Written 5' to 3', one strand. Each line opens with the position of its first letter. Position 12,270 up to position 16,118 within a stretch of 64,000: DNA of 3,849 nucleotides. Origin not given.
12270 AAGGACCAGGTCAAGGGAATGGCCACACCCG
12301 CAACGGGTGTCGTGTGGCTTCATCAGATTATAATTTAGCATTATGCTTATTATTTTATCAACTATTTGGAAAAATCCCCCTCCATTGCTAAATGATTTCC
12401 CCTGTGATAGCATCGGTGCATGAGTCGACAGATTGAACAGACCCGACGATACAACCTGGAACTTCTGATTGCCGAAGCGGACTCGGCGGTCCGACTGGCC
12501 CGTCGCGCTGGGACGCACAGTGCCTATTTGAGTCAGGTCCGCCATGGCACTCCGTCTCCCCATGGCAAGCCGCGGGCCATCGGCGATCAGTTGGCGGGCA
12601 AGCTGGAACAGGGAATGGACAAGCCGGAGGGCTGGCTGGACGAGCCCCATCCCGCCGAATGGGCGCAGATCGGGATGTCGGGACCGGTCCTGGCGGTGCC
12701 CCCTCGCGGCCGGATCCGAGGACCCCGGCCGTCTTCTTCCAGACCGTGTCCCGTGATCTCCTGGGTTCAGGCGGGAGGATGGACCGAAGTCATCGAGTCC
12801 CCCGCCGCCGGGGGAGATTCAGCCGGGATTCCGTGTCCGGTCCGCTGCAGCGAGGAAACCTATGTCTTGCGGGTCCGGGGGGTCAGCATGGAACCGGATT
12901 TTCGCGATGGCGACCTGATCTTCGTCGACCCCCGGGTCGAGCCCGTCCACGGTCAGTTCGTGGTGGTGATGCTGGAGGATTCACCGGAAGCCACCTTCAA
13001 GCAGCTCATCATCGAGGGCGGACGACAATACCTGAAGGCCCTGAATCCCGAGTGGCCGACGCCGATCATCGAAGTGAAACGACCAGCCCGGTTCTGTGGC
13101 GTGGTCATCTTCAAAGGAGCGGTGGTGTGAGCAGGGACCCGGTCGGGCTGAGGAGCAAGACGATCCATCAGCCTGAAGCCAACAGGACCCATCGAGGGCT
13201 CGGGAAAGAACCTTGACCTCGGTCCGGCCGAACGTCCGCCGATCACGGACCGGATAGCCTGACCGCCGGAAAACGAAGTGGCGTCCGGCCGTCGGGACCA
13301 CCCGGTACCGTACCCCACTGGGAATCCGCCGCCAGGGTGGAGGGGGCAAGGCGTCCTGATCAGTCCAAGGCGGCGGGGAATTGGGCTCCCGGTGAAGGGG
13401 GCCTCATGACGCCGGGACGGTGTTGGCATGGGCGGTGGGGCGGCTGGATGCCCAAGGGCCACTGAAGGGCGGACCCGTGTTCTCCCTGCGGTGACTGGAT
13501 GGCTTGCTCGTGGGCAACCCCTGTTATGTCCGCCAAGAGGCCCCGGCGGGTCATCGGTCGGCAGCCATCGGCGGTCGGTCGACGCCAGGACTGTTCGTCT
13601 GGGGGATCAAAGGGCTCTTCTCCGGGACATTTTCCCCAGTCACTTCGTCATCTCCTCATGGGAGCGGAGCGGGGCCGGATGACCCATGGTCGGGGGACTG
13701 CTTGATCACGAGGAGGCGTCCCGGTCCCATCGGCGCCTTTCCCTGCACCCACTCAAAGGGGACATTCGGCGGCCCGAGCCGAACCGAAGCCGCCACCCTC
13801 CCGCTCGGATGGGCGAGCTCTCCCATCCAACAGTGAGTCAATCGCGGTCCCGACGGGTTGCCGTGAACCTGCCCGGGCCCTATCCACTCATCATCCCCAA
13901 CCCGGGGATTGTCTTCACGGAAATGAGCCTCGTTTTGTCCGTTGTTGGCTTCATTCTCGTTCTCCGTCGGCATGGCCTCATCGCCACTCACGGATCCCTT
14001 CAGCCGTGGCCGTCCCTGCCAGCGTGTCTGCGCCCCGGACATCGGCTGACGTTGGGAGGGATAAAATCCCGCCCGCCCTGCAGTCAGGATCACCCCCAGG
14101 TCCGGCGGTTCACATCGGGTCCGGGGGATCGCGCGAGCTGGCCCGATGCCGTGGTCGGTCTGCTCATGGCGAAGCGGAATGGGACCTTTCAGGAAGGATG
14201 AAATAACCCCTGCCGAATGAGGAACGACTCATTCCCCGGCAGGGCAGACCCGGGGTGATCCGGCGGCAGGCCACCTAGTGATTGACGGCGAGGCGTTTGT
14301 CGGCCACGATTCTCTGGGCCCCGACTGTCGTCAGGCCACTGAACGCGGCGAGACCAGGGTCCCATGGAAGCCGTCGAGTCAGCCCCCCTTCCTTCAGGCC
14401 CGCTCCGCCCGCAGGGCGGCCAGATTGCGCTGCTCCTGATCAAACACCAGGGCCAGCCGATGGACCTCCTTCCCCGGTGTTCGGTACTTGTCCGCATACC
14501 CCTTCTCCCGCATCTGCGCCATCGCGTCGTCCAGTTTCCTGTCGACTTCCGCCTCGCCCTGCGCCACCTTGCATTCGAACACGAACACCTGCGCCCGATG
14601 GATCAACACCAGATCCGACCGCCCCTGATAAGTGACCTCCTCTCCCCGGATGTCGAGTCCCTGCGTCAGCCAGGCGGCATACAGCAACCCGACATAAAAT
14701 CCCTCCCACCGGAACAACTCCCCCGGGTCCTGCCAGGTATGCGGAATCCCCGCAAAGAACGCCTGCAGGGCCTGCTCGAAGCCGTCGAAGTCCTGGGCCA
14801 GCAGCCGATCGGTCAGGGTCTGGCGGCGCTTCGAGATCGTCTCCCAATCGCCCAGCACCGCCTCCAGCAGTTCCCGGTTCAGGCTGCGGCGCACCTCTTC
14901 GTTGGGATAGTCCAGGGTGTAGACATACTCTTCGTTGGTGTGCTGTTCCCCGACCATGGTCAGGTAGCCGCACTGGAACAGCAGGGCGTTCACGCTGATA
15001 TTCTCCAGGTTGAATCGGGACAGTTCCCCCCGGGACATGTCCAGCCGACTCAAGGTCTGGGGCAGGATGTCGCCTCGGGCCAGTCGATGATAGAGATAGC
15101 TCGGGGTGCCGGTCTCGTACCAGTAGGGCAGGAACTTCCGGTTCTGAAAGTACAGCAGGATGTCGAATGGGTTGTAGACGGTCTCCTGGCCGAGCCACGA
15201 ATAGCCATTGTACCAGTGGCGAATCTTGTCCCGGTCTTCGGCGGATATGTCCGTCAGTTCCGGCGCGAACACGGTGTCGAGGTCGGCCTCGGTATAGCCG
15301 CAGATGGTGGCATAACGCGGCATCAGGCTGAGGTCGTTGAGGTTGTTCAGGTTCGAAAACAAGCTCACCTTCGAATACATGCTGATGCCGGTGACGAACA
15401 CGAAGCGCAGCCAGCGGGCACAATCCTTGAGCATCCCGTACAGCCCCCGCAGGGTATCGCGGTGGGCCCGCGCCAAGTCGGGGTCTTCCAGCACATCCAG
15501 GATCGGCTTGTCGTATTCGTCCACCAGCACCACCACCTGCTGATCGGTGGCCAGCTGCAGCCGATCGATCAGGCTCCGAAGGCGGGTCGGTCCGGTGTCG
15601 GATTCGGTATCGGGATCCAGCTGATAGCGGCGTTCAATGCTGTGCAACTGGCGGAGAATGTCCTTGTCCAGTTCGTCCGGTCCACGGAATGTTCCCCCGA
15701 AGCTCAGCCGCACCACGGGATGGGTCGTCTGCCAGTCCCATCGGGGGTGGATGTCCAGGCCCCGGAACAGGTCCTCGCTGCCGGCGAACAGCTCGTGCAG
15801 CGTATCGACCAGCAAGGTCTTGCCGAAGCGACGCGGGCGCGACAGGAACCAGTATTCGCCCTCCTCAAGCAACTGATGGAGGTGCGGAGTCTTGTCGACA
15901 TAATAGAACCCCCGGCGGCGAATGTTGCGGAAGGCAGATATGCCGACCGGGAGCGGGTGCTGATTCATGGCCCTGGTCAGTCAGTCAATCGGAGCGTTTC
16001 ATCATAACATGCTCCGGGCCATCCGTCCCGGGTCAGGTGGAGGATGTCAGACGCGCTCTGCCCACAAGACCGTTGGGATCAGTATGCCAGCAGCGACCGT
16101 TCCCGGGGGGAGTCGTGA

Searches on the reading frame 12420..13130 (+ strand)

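Call 23: search_protein_families(library=pfam, proteins=[window:12420-13130:+], max_evalue=0.001)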
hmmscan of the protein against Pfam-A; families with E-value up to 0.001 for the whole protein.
window:12420-13130:+ (236 aa): 1 family
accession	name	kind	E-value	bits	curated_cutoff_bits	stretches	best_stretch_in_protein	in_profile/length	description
PF00717.28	Peptidase_S24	-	3.6e-25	88.4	23.3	1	111-230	1-116/116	Peptidase S24-like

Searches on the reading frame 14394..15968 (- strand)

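Call 22: search_protein_families(library=pfam, proteins=[window:14394-15968:-], max_evalue=0.001)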
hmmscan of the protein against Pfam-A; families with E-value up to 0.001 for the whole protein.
window:14394-15968:- (524 aa): 2 families
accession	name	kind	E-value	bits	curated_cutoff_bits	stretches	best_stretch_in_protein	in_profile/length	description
PF09820.16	AAA-ATPase_like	-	4e-58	197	26.1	1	7-204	1-201/201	Predicted AAA-ATPase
PF08011.17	PDDEXK_9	-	8.9e-17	61.4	25.5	1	422-516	3-102/105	PD-(D/E)XK nuclease superfamily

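Call 84: search_protein_families(library=padloc, proteins=[window:14394-15968:-], max_evalue=0.001)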
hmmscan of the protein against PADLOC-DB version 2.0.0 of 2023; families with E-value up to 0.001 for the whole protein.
window:14394-15968:- (524 aa): 0 families
